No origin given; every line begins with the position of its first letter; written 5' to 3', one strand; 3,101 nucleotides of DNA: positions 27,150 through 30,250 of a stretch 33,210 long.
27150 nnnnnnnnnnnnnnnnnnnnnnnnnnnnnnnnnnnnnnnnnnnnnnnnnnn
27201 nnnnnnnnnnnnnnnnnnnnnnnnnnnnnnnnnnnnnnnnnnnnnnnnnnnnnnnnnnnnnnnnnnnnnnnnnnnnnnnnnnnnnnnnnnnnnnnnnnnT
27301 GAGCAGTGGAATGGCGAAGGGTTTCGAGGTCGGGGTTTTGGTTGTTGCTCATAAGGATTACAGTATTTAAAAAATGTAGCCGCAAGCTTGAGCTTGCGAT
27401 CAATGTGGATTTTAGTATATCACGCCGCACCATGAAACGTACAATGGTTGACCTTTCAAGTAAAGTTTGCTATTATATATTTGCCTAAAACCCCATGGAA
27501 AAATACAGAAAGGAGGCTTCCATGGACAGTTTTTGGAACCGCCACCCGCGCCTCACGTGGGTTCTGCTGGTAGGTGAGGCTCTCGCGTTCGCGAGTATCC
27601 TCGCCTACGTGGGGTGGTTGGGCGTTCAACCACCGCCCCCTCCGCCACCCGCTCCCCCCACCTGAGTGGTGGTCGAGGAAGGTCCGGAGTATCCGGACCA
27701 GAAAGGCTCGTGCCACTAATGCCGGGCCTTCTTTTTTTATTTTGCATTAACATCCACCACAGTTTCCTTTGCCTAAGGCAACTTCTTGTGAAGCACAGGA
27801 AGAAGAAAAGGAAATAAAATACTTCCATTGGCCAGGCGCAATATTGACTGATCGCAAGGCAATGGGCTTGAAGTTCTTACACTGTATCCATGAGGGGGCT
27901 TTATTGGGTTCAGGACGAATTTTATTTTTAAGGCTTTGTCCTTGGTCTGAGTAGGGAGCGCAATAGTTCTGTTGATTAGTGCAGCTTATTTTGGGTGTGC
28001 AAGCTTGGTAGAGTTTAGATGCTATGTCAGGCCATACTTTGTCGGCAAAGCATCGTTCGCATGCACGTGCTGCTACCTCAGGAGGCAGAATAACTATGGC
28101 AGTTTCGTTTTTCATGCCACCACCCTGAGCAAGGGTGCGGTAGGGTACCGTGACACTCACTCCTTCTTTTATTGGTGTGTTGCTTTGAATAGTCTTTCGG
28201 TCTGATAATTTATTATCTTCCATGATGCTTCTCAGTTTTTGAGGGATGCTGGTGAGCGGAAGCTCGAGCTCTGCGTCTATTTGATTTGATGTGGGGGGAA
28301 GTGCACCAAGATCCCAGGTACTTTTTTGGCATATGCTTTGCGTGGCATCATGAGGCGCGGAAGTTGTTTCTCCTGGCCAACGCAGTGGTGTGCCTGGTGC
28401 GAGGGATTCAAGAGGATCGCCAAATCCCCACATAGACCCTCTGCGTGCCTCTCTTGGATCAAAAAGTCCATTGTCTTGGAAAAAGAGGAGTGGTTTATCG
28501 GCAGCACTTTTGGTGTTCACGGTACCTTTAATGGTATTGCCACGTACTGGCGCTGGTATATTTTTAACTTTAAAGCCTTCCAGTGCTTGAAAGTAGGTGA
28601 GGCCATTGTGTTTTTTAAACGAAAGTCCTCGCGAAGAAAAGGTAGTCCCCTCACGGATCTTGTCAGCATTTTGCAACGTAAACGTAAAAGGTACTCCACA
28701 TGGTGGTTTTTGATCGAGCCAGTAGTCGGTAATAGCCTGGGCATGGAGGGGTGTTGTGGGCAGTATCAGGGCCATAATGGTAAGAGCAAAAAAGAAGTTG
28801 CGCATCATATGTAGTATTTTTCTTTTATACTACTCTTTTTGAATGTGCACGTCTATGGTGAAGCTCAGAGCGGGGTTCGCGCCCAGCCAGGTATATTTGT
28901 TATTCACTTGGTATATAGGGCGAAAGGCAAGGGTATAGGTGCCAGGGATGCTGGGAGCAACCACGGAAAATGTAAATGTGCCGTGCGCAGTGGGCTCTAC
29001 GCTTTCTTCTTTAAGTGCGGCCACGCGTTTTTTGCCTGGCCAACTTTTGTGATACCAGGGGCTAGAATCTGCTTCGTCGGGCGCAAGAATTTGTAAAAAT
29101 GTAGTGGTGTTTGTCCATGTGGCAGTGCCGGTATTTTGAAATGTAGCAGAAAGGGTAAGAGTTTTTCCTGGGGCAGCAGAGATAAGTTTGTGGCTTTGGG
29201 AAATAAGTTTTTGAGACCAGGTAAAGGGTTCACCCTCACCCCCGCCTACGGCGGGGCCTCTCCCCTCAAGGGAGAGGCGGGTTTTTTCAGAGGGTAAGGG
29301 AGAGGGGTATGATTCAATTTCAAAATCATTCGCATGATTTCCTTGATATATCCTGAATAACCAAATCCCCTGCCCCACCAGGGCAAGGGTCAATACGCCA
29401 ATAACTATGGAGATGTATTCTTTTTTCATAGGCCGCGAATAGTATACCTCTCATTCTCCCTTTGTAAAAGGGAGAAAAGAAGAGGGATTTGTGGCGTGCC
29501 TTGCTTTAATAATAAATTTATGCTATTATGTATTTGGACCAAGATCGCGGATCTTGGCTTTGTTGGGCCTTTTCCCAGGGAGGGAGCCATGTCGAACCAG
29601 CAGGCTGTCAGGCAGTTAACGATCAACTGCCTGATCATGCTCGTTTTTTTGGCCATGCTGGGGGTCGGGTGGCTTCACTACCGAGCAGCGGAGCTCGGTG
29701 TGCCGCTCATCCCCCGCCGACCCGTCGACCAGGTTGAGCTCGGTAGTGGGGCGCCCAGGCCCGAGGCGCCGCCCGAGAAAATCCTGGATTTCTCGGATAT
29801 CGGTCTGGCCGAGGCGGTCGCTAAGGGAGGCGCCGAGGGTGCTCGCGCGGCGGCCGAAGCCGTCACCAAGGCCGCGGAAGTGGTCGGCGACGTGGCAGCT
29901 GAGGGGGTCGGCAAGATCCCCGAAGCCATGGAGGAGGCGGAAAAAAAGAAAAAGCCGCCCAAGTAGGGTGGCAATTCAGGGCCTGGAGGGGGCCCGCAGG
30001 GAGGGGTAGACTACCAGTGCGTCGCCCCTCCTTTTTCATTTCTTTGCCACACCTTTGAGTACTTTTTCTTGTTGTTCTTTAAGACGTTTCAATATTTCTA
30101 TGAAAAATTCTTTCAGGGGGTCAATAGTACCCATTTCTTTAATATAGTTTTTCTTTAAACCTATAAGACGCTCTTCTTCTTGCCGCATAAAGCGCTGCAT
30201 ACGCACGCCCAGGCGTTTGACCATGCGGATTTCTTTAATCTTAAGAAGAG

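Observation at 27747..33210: Orphan secretome locus: two tight operons of secreted or anchored proteins with look-alike signal peptides and no recognisable domains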

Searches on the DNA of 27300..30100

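Call 71: search_rna_families(source=window, start=27300, end=30100, threshold=evalue, max_evalue=1)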
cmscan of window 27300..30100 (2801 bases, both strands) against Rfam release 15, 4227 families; matches with E-value up to 1: 3.
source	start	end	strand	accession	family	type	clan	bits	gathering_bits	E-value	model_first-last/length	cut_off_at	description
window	29128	29281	-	RF02132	HOXB13-AS1_1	Gene; lncRNA;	-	18.2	60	0.8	1-136/136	no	HOXB13 antisense RNA 1 conserved region 1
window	29945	30010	-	RF02837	anti-hemB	Gene; sRNA;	-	17.4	49.5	0.82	1-81/81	no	Burkholderia RNA 7 (anti-hemB)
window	29232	29280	-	RF01762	whalefall-1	Gene; sRNA;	-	17.3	37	0.43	1-56/56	no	Whalefall-1 RNA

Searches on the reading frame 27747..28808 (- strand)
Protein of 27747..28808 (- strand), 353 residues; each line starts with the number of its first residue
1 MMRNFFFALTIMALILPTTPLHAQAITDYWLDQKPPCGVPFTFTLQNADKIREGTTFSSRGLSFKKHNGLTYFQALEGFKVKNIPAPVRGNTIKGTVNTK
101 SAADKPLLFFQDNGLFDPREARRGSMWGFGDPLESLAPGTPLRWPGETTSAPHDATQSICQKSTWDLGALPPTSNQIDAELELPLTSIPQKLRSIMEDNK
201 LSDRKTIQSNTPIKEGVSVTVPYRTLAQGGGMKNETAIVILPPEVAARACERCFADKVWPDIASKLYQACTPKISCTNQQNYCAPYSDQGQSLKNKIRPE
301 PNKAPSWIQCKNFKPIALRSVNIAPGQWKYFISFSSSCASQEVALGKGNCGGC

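Call 4: search_protein_families(library=pfam, proteins=[window:27747-28808:-], max_evalue=1)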
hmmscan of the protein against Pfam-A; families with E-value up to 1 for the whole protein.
window:27747-28808:- (353 aa): 0 families

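Call 6: search_protein_families(library=ncbifam, proteins=[window:27747-28808:-], max_evalue=1)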
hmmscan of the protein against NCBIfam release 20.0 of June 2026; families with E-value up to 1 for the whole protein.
window:27747-28808:- (353 aa): 0 families

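Call 11: find_homologous_proteins(query=window:27747-28808:-)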
Query window:27747-28808:- (353 aa): 1 proteins with E <= 0.001 among 1397 candidates.
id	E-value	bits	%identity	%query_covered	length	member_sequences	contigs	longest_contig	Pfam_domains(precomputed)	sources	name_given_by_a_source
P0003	1.1e-242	823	100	100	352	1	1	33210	-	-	-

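Call 52: search_solved_structures(query=window:27747-28808:-, max_evalue=1)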
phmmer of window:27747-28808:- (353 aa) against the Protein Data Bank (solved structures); distinct sequences matched with E-value up to 1: 0.

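Call 55: search_protein_families(library=phrogs, proteins=[window:27747-28808:-], max_evalue=0.1)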
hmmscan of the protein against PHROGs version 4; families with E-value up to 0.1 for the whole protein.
window:27747-28808:- (353 aa): 0 families

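Call 56: search_protein_families(library=padloc, proteins=[window:27747-28808:-], max_evalue=0.1)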
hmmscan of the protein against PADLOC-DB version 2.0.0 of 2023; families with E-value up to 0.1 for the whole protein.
window:27747-28808:- (353 aa): 0 families

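Call 77: predict_structure(protein=window:27747-28805:-)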
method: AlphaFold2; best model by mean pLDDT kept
length: 352 residues; sequences in the alignment: 1
mean_pLDDT: 37.9   pTM: 0.27
mean pLDDT of the five models: 37.9, 32.5, 30.6, 29.8, 29.6
residues with pLDDT >= 90: 0; 70-90: 5; 50-70: 67; < 50: 280
segments of 3 or more residues with pLDDT < 50: 19-34, 84-89, 100-106, 110-352
pLDDT, mean of each block of 10 residues (from residue 1): 56 47 37 50 66 62 67 57 48 56 45 35 29 27 29 31 25 28 35 37 32 25 27 28 36 34 34 30 27 28 27 34 40 32 29 24
secondary structure, 60 per line:
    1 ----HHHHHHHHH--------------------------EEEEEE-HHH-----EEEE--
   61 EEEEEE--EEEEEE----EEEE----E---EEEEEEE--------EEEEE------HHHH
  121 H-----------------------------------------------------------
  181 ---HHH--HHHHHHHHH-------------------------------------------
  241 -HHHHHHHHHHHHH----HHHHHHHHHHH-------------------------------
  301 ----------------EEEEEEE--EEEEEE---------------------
elements in order: H5-13 E40-45 E55-58 E61-66 E69-74 E79-82 E91-97 E106-110 H117-121 H189-197 H242-254 H259-269 E317-323 E326-331

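Call 80: find_related_loci(query=window:27747-28808:-, collection=viral_contigs, flank=5000)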
Query window:27747-28808:- (353 aa) in viral_contigs; peptide patterns used: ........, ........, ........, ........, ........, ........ (x = any residue, [..] = any of these).
13 stretches matched a pattern, but none encodes a relative of the query by tblastn (E <= 1e-3).

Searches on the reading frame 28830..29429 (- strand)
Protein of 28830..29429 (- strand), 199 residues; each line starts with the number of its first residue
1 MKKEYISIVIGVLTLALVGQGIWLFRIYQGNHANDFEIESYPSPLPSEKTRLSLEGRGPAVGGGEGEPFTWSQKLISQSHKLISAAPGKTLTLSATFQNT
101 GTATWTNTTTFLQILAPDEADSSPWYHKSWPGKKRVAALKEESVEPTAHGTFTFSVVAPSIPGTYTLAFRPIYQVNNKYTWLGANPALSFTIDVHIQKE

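Call 4: search_protein_families(library=pfam, proteins=[window:28830-29429:-], max_evalue=1)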
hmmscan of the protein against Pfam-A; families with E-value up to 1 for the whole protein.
window:28830-29429:- (199 aa): 3 families
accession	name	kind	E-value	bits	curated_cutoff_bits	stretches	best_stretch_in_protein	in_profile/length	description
PF16158.11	N_BRCA1_IG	-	1.7e-05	25.7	28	1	86-170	9-89/108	Ig-like domain from next to BRCA1 gene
PF07705.17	CARDB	-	0.098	13.3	22.7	1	80-113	10-43/101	CARDB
PF10633.15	NPCBM_assoc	-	0.11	13.2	24.4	0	86-108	2-24/78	NPCBM-associated, NEW3 domain of alpha-galactosidase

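Call 6: search_protein_families(library=ncbifam, proteins=[window:28830-29429:-], max_evalue=1)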
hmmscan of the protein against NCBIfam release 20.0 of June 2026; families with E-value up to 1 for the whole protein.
window:28830-29429:- (199 aa): 0 families

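Call 51: search_solved_structures(query=window:28830-29429:-, max_evalue=1, show_alignments=2)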
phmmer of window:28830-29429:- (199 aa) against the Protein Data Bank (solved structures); distinct sequences matched with E-value up to 1: 6.
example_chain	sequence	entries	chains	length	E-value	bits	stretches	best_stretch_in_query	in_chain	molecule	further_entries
4laq_H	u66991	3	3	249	0.062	16.1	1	35-99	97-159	Single chain antibody fragment scFv6H4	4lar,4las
3gkz_A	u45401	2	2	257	0.074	15.9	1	35-99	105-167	anti-methamphetamine single chain Fv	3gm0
4gqp_H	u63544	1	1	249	0.083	15.7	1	36-99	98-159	Anti-METH scFv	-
3ksn_A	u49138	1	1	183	0.9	12.4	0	50-125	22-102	Outer-membrane lipoprotein carrier protein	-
7arm_A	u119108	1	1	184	0.97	12.2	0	50-125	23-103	Outer-membrane lipoprotein carrier protein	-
1iwl_A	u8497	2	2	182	0.98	12.2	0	50-125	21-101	Outer-membrane lipoproteins carrier protein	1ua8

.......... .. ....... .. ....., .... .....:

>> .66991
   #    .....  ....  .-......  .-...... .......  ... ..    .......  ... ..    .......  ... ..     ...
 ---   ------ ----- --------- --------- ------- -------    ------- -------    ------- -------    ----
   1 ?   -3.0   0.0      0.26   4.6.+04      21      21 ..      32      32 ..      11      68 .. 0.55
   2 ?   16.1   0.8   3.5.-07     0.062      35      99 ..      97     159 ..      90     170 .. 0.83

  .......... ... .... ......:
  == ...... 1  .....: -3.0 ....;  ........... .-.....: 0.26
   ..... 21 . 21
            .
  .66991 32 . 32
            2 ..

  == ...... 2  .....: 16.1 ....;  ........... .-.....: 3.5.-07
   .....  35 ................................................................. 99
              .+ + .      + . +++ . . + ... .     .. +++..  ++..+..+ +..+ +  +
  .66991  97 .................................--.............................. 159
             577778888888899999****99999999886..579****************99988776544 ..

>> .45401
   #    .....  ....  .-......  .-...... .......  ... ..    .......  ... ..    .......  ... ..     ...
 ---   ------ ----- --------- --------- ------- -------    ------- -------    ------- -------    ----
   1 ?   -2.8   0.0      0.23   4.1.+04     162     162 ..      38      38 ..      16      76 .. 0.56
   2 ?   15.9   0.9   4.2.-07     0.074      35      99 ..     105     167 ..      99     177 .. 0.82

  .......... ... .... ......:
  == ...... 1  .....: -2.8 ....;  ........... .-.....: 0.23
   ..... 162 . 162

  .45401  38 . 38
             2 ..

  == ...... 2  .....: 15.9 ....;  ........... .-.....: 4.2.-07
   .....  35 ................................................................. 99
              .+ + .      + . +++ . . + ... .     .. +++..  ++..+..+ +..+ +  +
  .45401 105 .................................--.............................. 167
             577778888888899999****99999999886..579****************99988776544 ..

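Call 55: search_protein_families(library=phrogs, proteins=[window:28830-29429:-], max_evalue=0.1)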
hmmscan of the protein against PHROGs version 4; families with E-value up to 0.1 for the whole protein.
window:28830-29429:- (199 aa): 0 families

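Call 56: search_protein_families(library=padloc, proteins=[window:28830-29429:-], max_evalue=0.1)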
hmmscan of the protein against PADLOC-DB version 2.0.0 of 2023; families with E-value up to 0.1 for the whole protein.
window:28830-29429:- (199 aa): 0 families

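Call 81: find_related_loci(query=window:28830-29429:-, collection=viral_contigs, flank=5000)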
Query window:28830-29429:- (199 aa) in viral_contigs; peptide patterns used: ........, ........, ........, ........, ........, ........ (x = any residue, [..] = any of these).
13 stretches matched a pattern, but none encodes a relative of the query by tblastn (E <= 1e-3).
